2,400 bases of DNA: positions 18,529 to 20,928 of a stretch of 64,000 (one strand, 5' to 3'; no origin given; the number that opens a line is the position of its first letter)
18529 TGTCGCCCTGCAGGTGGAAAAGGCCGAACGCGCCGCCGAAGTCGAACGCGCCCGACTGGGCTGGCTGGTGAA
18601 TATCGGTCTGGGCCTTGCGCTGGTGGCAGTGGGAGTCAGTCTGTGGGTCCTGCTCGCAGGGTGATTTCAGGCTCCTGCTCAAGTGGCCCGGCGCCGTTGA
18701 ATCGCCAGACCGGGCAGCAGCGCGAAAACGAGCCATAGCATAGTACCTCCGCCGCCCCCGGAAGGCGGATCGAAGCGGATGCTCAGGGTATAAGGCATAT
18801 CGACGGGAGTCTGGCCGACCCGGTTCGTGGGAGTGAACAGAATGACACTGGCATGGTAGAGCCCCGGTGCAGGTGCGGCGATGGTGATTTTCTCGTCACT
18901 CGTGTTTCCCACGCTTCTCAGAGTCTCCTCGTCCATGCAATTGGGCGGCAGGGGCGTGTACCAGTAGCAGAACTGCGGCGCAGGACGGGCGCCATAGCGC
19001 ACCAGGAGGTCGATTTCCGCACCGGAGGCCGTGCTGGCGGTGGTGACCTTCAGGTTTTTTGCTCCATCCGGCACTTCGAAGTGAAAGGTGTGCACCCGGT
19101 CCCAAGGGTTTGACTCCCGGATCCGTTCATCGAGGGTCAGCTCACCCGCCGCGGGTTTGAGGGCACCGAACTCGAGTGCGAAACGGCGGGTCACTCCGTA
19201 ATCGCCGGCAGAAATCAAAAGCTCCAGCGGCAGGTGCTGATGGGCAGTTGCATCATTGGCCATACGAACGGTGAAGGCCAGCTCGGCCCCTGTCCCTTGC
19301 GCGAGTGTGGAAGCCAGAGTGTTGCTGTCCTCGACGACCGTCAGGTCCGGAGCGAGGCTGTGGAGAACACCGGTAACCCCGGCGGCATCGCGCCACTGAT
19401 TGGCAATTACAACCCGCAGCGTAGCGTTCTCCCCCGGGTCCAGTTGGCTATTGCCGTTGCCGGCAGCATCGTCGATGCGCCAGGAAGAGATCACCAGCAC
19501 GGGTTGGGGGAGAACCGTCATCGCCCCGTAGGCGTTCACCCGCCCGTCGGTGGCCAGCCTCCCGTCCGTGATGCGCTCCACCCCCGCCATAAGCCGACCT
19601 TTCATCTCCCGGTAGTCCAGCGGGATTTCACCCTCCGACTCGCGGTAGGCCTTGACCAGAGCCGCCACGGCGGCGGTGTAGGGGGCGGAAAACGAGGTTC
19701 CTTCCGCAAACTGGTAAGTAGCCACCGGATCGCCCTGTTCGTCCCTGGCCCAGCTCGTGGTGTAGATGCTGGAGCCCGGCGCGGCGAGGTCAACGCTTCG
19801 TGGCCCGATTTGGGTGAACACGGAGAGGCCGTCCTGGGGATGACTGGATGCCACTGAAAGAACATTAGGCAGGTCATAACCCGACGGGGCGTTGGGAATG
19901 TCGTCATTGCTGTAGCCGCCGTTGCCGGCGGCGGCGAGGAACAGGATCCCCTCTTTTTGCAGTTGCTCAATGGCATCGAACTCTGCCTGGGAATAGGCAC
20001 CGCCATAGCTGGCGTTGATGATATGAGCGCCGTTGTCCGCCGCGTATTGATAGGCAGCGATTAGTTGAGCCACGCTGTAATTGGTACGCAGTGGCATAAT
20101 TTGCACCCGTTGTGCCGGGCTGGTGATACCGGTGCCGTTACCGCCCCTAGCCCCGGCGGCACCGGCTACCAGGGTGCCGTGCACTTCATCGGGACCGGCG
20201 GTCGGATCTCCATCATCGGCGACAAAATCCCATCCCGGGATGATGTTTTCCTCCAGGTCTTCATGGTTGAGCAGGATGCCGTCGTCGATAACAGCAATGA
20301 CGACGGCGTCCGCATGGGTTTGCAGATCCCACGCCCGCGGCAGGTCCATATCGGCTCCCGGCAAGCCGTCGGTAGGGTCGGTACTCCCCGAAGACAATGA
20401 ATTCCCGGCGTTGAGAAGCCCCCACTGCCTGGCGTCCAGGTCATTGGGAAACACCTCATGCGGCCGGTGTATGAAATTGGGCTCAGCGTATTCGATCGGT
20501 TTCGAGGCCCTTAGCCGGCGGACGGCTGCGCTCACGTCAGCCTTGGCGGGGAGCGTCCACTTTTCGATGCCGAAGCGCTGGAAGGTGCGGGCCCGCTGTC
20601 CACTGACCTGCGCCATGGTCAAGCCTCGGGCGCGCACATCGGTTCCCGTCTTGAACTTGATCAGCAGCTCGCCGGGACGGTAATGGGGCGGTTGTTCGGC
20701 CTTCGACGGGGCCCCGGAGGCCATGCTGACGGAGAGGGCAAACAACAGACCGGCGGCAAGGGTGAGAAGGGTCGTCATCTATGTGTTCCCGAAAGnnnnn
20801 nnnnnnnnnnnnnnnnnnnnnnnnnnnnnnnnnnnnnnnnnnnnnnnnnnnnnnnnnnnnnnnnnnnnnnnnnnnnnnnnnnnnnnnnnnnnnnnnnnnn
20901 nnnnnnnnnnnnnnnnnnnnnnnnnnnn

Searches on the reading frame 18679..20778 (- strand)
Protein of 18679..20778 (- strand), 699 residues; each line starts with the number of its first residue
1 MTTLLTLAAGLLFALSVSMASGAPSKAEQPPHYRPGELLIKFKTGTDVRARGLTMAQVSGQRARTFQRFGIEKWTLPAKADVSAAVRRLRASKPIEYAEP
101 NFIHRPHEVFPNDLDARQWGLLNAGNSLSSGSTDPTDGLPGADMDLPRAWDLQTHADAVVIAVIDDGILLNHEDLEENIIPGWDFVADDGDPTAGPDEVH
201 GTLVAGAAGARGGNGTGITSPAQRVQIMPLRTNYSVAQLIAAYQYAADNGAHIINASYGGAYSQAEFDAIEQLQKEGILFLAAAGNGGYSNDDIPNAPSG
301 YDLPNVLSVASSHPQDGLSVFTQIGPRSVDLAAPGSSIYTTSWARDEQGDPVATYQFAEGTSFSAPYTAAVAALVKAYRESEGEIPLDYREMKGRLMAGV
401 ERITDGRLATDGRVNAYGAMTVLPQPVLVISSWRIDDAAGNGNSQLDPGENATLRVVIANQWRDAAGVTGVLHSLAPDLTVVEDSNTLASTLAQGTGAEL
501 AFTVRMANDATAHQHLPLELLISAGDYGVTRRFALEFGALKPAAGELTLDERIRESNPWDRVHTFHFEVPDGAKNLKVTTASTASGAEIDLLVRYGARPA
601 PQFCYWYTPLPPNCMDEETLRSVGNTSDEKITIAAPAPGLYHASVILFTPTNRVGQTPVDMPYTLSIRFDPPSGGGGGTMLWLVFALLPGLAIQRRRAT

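Call 75: search_protein_families(library=pfam, proteins=[window:18679-20778:-], max_evalue=0.0001)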
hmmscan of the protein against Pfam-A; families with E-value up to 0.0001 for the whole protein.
window:18679-20778:- (699 aa): 3 families
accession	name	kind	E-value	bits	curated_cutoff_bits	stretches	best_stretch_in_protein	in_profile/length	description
PF00082.27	Peptidase_S8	-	2.5e-38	132.5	21.8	1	158-397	3-270/288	Subtilase family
PF22148.1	Fervidolysin_NPro-like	-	1.7e-11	44.8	21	1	24-101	6-81/81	Fervidolysin N-terminal prodomain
PF04151.21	PPC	-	1.2e-05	26.5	25.9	0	562-645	2-68/70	Bacterial pre-peptidase C-terminal domain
